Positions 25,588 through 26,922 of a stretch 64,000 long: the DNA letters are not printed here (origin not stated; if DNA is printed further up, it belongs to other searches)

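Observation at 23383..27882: Six-gene operon of class-III-signal-peptide (pilin-like) proteins, physically separated from the pilus machinery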

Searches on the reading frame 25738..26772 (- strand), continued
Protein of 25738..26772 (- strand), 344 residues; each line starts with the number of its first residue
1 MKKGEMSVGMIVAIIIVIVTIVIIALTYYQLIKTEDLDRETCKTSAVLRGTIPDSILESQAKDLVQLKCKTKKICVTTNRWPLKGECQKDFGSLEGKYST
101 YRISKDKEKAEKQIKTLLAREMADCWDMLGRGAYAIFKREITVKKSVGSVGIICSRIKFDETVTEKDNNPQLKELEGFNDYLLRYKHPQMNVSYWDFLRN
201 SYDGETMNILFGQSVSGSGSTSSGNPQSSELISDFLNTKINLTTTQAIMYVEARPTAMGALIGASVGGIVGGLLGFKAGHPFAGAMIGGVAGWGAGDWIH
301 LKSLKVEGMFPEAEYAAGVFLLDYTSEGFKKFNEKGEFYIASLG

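Call 52: find_encoding_contigs(protein=P0085, flank=10000, max_places=1)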
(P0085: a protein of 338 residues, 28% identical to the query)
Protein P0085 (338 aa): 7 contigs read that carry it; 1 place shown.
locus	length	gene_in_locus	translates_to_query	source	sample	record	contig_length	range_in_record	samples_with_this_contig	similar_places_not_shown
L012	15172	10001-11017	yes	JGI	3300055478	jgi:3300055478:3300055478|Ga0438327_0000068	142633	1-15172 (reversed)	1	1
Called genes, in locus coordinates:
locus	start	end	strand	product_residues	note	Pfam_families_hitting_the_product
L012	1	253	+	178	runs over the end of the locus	-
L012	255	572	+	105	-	-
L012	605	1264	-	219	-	-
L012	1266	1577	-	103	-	-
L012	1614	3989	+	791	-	PF00437:T2SSE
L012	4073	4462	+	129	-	-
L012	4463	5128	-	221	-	PF00106:adh_short, PF08659:KR (weak), PF13561:adh_short_C2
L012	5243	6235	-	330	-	PF02073:Peptidase_M29, PF26233:NicX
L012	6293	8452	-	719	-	-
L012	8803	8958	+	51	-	-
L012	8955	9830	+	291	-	-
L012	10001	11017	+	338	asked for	-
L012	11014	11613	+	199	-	-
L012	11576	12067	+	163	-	-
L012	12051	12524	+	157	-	-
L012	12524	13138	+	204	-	-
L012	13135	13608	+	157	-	-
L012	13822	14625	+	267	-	-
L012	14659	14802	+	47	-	-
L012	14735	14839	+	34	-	-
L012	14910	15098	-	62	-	-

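Call 68: search_protein_families(library=pfam, max_evalue=1, proteins=[L010:5910-8036:-, L011:5352-7493:-, L012:6293-8452:-, L007:6905-9115:-])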
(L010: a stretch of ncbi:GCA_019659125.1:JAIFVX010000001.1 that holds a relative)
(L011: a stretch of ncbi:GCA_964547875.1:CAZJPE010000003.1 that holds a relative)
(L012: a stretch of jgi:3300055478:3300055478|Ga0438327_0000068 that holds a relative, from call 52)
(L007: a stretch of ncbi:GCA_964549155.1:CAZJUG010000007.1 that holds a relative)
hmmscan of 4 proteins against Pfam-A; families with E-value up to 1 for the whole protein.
L010:5910-8036:- (708 aa): 2 families
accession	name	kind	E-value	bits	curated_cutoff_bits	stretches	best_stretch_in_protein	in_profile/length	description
PF00482.28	T2SSF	-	0.0023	18.3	25.2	1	465-576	6-107/125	Type II secretion system (T2SS), protein F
PF10166.14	DUF2368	-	0.059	13.5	25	1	59-132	22-97/134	Uncharacterised conserved protein (DUF2368)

L011:5352-7493:- (713 aa): 2 families
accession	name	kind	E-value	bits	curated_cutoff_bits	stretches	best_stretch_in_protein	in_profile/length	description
PF04513.17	Baculo_PEP_C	-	0.04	14.4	38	1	548-625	33-104/140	Baculovirus polyhedron envelope protein, PEP, C terminus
PF11023.14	DUF2614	-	0.67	10.6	21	0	83-137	13-64/111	Zinc-ribbon containing domain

L012:6293-8452:- (719 aa): 2 families
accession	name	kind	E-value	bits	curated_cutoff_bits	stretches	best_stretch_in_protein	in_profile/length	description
PF20237.3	DUF6594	-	0.061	13.7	30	0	29-133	129-218/238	Family of unknown function (DUF6594)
PF04513.17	Baculo_PEP_C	-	0.14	12.7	38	1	534-623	32-122/140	Baculovirus polyhedron envelope protein, PEP, C terminus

L007:6905-9115:- (736 aa): 0 families

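Call 75: find_encoding_contigs(protein=P0048, flank=10000, max_places=1)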
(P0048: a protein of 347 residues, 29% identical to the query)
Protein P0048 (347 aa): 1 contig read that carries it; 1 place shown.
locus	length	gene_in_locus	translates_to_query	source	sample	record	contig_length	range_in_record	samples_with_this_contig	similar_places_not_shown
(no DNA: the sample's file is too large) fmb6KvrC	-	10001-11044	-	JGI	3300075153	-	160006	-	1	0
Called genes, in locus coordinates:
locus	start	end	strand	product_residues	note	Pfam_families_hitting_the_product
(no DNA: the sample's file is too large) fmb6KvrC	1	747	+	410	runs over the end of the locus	PF01180:DHO_dh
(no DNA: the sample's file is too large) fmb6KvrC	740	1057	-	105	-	-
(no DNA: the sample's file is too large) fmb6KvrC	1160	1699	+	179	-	-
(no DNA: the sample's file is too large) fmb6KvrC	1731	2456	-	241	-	-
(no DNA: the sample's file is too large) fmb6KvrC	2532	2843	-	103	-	-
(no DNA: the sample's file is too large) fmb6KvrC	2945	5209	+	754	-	PF00437:T2SSE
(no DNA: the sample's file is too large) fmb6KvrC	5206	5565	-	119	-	-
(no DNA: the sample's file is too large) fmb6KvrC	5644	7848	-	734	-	-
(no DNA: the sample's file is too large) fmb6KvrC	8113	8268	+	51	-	-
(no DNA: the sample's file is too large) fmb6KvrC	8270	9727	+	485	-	-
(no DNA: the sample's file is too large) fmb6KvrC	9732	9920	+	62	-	-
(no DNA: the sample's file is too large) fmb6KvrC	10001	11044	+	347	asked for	-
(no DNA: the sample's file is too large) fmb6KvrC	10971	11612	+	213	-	-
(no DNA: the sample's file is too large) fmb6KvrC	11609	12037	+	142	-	-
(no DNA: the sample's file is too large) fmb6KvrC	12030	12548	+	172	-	-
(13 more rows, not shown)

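Call 76: find_encoding_contigs(protein=P0063, flank=10000, max_places=1)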
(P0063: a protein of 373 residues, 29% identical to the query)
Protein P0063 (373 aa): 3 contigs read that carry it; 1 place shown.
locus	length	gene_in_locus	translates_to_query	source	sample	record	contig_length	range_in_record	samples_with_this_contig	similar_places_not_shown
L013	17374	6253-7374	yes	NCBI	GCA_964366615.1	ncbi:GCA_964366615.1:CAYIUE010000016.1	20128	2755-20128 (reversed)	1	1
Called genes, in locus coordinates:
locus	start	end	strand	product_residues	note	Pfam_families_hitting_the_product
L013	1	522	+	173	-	?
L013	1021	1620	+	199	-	PF00078:RVT_1 (weak)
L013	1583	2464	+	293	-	PF00078:RVT_1, PF14493:HTH_40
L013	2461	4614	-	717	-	-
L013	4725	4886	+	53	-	-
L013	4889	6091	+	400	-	-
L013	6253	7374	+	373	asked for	-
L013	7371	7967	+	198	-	-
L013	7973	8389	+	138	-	-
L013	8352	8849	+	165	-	-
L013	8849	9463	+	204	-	-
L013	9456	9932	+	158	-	-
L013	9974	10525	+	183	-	-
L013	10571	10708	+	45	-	-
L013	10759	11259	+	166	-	-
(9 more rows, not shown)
